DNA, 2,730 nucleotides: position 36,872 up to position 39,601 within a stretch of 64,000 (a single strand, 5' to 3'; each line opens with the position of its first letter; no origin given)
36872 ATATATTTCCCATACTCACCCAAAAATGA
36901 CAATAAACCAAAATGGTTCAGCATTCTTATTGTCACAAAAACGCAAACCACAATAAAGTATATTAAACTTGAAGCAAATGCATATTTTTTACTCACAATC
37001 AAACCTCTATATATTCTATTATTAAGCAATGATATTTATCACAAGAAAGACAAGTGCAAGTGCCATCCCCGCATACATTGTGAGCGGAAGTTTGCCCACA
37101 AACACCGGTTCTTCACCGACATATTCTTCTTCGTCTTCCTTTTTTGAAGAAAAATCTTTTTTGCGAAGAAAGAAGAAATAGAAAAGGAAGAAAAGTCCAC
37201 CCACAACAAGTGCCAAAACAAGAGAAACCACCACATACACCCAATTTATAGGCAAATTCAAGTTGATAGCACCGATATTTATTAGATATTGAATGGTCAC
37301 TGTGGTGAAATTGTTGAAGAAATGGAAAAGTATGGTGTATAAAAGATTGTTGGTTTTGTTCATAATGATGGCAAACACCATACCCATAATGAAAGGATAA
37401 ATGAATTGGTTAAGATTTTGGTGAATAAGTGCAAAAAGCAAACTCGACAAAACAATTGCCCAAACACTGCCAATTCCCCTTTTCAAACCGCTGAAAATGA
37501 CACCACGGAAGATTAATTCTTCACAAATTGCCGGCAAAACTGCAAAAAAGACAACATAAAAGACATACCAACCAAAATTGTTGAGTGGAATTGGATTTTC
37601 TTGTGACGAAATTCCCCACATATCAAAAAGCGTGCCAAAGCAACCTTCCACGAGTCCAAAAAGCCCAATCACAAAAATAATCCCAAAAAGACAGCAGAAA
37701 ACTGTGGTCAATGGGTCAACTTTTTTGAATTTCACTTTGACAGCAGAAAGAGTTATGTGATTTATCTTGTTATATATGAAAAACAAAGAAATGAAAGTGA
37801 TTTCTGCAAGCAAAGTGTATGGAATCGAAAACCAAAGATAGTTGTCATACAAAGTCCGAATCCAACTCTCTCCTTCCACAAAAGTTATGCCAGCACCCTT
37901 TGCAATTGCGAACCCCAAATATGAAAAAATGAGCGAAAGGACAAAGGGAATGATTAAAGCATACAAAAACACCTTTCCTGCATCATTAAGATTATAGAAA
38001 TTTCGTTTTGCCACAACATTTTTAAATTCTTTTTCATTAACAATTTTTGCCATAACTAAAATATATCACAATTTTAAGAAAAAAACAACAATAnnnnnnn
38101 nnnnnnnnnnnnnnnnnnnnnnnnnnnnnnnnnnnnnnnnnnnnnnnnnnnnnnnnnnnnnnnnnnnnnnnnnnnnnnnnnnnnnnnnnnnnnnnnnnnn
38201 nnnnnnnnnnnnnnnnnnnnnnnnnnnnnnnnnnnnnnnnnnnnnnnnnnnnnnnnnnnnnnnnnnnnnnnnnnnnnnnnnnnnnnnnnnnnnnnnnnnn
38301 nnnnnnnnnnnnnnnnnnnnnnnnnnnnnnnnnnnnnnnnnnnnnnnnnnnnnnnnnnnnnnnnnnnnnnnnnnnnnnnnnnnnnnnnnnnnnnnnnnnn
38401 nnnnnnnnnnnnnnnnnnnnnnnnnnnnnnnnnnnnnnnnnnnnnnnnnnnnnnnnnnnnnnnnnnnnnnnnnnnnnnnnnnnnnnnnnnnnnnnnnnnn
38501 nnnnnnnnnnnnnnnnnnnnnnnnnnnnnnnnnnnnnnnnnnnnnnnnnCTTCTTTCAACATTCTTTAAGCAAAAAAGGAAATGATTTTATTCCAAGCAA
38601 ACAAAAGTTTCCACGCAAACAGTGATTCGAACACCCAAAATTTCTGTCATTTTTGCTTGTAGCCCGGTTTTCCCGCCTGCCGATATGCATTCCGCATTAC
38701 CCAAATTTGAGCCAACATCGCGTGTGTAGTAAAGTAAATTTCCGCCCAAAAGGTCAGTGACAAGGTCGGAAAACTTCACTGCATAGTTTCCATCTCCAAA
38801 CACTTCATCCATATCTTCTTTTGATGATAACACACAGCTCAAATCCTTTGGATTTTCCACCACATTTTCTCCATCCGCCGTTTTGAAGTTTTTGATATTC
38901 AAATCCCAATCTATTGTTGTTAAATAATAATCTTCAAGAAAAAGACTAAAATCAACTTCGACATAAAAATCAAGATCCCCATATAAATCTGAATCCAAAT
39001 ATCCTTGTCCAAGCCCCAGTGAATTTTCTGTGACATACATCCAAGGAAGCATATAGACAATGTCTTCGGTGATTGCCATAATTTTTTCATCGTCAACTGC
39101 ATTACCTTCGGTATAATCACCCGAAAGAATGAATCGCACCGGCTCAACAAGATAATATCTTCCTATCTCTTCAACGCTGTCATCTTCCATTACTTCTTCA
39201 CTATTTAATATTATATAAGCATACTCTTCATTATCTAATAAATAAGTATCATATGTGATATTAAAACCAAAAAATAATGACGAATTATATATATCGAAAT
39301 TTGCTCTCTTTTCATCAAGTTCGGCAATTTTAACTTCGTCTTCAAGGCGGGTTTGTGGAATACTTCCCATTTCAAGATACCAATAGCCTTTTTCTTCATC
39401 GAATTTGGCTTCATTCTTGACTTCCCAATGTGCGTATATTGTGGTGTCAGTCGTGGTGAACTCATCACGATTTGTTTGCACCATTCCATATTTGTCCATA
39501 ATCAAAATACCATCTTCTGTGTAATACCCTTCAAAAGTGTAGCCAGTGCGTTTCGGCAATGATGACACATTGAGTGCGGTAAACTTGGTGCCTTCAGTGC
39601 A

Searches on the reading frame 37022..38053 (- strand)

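Call 6: search_protein_families(library=pfam, proteins=[window:37022-38053:-], max_evalue=0.01)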
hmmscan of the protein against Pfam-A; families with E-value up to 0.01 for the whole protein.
window:37022-38053:- (343 aa): 1 family
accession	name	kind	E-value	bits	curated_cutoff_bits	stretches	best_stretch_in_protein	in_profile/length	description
PF02517.21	Rce1-like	-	4.7e-22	78.5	22.4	1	162-249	3-92/93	Type II CAAX prenyl endopeptidase Rce1-like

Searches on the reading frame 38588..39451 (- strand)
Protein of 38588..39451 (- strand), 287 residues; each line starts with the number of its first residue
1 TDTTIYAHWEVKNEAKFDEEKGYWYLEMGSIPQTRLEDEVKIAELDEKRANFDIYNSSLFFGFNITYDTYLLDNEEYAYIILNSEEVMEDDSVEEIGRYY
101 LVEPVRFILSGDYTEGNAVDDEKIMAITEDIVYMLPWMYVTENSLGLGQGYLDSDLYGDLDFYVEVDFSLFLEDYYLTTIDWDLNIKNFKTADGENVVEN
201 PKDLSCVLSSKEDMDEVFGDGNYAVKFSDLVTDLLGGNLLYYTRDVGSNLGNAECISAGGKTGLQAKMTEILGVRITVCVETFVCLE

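Call 70: search_protein_families(library=pfam, proteins=[window:38588-39451:-], max_evalue=1)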
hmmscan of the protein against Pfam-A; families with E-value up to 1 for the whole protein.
window:38588-39451:- (287 aa): 1 family
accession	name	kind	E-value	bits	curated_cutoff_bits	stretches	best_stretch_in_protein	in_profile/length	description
PF24902.1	Ig_NUP210_9th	-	0.23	12.1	27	0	3-38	6-43/79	NUP210, Ig-like domain 9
